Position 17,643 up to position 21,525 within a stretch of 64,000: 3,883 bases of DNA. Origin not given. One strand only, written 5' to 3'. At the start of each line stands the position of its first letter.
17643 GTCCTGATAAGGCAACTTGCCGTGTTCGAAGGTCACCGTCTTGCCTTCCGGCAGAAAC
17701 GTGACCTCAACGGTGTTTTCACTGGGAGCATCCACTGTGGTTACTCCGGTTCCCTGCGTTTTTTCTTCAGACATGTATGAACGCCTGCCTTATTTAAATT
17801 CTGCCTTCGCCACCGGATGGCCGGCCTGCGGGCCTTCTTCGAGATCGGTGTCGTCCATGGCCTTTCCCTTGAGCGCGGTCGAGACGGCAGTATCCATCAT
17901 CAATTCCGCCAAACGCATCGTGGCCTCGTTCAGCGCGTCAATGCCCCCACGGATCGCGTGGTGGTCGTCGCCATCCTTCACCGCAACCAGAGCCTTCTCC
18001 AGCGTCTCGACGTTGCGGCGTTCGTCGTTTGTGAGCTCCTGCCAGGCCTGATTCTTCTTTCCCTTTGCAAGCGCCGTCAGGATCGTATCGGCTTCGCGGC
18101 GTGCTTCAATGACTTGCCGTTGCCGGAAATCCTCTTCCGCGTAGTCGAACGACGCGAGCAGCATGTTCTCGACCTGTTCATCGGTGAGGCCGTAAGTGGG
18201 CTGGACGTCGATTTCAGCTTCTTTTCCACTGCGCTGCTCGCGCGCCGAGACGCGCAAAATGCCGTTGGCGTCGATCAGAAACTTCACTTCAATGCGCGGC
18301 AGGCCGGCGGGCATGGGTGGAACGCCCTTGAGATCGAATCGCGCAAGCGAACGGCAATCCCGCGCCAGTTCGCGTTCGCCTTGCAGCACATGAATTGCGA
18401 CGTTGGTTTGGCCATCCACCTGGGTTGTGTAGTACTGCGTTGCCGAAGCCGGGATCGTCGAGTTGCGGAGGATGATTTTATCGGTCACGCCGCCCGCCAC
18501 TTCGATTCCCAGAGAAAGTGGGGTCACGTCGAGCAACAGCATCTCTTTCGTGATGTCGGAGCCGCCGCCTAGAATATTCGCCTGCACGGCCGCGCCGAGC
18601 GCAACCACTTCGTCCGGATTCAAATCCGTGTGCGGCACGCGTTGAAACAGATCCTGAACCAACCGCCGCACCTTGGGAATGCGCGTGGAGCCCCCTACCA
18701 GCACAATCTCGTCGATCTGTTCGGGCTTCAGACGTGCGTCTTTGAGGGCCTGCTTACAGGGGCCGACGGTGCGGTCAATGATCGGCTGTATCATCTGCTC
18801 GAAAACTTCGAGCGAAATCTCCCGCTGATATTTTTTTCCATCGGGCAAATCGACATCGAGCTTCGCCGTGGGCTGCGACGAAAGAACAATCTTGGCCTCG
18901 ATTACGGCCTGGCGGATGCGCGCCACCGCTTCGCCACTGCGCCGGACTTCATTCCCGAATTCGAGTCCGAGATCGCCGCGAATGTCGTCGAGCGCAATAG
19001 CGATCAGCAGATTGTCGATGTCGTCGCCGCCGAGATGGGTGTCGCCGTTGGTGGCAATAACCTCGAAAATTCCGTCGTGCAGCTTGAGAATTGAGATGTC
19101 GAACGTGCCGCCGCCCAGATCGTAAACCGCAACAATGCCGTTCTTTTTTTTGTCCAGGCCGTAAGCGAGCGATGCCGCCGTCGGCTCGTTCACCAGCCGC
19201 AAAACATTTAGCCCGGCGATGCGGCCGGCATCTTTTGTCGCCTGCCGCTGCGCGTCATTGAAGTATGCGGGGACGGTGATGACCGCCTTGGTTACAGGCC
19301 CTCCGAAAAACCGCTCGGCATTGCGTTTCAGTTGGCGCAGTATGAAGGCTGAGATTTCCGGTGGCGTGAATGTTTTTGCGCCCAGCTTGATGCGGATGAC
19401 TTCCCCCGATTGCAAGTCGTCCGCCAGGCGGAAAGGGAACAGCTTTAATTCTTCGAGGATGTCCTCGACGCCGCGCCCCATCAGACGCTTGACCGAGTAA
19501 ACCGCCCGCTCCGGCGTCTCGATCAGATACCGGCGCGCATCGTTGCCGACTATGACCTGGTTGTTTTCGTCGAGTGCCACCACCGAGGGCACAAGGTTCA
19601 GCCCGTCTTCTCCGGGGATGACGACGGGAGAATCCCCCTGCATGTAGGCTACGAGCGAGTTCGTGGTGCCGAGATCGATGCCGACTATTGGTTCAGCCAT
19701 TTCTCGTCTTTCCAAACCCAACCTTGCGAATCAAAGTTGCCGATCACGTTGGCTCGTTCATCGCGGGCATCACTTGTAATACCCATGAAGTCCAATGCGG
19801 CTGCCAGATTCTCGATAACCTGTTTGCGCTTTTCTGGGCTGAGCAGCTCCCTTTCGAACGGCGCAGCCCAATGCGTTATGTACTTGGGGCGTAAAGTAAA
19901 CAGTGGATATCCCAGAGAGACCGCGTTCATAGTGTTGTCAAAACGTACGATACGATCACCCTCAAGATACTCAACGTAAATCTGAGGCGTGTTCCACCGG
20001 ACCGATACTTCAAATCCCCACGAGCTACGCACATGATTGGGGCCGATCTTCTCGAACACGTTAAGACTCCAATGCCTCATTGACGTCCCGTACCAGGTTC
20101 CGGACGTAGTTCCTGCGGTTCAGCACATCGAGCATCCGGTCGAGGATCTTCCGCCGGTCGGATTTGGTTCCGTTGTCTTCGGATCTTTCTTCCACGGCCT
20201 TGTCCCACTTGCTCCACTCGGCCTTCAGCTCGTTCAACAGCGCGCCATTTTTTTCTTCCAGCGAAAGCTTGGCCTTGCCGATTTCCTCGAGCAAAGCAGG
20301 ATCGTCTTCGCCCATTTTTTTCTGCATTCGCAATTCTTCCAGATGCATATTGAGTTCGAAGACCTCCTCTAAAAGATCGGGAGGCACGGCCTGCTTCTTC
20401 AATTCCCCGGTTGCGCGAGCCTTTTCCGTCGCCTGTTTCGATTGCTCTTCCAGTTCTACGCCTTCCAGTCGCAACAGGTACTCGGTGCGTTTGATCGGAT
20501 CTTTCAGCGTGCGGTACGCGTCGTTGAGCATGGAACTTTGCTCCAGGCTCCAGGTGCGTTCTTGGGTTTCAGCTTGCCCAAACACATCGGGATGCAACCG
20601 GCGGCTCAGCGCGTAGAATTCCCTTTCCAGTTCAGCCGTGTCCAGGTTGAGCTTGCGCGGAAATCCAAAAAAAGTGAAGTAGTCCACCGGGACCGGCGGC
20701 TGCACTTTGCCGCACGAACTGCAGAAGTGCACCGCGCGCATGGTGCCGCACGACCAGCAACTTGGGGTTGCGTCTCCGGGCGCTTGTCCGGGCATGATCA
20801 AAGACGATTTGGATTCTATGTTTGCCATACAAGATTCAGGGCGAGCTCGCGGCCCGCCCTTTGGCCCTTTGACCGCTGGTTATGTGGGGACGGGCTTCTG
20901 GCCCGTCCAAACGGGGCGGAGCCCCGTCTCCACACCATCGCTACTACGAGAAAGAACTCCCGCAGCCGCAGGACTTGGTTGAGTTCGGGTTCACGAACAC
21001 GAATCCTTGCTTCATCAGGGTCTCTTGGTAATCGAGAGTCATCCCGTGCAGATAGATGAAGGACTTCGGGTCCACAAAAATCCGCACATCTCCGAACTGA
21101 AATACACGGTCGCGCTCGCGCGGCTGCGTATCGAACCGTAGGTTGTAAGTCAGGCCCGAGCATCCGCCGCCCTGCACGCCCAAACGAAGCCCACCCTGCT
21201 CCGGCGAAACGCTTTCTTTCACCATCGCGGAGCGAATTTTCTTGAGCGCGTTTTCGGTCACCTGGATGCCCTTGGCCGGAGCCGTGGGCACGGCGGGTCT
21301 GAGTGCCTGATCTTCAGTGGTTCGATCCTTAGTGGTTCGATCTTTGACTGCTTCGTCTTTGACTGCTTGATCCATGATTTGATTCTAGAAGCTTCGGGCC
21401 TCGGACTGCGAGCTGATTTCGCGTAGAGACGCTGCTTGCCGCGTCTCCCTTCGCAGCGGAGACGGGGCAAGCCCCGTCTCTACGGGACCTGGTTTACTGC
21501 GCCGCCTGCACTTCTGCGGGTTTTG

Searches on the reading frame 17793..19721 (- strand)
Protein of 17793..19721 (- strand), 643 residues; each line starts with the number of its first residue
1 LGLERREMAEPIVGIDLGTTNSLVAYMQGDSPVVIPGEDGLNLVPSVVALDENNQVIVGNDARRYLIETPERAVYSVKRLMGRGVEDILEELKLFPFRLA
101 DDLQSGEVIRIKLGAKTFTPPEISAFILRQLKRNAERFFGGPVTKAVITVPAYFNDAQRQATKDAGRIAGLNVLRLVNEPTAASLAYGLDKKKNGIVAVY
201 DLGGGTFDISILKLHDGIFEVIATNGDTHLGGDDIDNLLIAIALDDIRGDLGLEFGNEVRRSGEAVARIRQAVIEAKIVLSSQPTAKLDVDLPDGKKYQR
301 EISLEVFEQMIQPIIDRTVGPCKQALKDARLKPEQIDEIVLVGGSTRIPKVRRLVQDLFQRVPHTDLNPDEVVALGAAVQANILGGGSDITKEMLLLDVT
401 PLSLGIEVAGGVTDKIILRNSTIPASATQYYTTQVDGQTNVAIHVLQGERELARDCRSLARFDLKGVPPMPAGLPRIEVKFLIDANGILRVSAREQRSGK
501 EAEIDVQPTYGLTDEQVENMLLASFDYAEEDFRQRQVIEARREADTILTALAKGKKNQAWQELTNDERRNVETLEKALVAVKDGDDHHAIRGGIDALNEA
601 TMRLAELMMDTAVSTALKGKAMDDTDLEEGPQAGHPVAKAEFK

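Call 38: search_protein_families(library=pfam, proteins=[window:17793-19721:-], max_evalue=0.0001)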
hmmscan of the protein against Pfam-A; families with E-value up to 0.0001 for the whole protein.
window:17793-19721:- (643 aa): 2 families
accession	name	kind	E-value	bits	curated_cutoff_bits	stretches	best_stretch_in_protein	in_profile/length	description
PF00012.26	HSP70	-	3.5e-201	669.9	20.6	1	12-609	1-598/599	Hsp70 protein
PF06723.19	MreB_Mbl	-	1.3e-18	67.4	27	1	131-379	81-317/327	MreB/Mbl protein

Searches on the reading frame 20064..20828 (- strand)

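Call 38: search_protein_families(library=pfam, proteins=[window:20064-20828:-], max_evalue=0.0001)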
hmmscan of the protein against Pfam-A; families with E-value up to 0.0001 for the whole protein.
window:20064-20828:- (255 aa): 1 family
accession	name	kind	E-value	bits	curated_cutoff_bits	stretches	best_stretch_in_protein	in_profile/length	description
PF00226.36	DnaJ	-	1.7e-06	28.5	27.8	1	50-117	2-62/63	DnaJ domain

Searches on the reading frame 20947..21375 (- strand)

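Call 38: search_protein_families(library=pfam, proteins=[window:20947-21375:-], max_evalue=0.0001)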
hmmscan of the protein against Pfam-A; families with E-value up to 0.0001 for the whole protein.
window:20947-21375:- (143 aa): 1 family
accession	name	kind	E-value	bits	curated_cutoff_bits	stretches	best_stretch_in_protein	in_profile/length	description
PF01521.26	Fe-S_biosyn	-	1.6e-19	70.6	26.3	1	37-139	3-109/110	Iron-sulphur cluster biosynthesis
